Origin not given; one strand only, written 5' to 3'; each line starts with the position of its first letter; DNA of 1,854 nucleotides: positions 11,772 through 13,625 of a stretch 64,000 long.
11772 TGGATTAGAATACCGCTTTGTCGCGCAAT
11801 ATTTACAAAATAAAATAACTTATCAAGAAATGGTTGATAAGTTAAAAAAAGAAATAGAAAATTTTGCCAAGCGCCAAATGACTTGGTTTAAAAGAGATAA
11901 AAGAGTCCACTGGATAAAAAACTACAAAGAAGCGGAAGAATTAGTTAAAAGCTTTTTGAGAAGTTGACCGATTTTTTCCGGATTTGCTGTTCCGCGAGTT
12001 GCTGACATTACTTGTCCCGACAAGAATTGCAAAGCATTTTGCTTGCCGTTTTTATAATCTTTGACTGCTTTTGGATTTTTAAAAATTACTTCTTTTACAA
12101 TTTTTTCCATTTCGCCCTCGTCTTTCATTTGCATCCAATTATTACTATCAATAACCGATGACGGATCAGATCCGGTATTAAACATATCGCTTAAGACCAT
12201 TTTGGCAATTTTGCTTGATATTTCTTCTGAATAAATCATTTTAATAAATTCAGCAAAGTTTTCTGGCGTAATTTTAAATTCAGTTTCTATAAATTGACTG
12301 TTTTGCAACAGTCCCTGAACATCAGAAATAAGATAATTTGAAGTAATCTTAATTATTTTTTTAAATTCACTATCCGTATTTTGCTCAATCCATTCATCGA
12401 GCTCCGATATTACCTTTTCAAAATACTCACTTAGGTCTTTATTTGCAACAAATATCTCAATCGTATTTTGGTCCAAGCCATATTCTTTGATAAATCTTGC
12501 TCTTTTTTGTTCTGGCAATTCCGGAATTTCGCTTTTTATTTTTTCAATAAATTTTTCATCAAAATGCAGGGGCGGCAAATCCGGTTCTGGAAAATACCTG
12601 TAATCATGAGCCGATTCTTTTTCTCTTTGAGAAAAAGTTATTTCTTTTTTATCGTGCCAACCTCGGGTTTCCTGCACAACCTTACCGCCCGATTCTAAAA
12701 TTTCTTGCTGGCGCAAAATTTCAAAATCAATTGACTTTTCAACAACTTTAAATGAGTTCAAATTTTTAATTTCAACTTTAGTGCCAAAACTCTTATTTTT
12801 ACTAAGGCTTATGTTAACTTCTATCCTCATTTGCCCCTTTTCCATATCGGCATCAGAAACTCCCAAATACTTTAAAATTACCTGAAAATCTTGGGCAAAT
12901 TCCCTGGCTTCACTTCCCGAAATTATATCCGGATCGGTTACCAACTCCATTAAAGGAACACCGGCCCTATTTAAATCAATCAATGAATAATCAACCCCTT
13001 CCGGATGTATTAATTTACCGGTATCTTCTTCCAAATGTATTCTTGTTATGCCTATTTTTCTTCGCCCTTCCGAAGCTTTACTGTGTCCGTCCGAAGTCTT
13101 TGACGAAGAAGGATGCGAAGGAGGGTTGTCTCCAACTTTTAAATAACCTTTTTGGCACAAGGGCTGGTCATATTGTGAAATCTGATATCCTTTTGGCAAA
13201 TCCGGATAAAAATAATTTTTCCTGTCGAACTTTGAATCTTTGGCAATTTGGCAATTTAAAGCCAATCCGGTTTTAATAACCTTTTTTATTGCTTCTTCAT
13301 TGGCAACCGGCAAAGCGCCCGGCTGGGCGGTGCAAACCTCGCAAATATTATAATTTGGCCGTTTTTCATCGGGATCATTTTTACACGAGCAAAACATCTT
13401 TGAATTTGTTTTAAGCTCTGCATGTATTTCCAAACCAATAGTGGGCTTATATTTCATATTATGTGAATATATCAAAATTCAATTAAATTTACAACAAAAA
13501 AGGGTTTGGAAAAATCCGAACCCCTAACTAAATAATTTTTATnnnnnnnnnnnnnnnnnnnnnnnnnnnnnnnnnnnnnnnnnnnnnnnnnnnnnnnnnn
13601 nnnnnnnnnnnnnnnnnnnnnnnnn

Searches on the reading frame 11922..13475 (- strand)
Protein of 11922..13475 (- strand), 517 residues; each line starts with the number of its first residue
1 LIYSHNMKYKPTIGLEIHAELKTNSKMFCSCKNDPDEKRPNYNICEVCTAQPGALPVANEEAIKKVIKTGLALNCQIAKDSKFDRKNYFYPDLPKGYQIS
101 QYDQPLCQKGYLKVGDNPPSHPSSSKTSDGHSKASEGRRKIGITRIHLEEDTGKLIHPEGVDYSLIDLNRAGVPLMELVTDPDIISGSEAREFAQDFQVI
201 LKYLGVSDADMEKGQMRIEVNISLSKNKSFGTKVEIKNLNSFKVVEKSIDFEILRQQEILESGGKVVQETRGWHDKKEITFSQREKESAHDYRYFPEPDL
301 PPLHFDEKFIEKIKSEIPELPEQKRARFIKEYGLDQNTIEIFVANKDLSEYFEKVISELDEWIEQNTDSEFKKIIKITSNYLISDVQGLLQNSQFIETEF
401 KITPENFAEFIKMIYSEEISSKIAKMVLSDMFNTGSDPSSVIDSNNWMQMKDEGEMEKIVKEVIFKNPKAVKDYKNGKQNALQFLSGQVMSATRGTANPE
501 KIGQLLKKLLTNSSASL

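Call 73: search_protein_families(library=pfam, proteins=[window:11922-13475:-], max_evalue=0.00001)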
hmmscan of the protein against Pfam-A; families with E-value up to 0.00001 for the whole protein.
window:11922-13475:- (517 aa): 2 families
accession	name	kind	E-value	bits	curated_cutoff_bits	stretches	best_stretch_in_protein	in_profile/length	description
PF02934.20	GatB_N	-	2.6e-114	381.5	23.4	1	12-311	2-277/277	GatB/GatE catalytic domain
PF02637.23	GatB_Yqey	-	1.8e-39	135.4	27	1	375-510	13-148/148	GatB domain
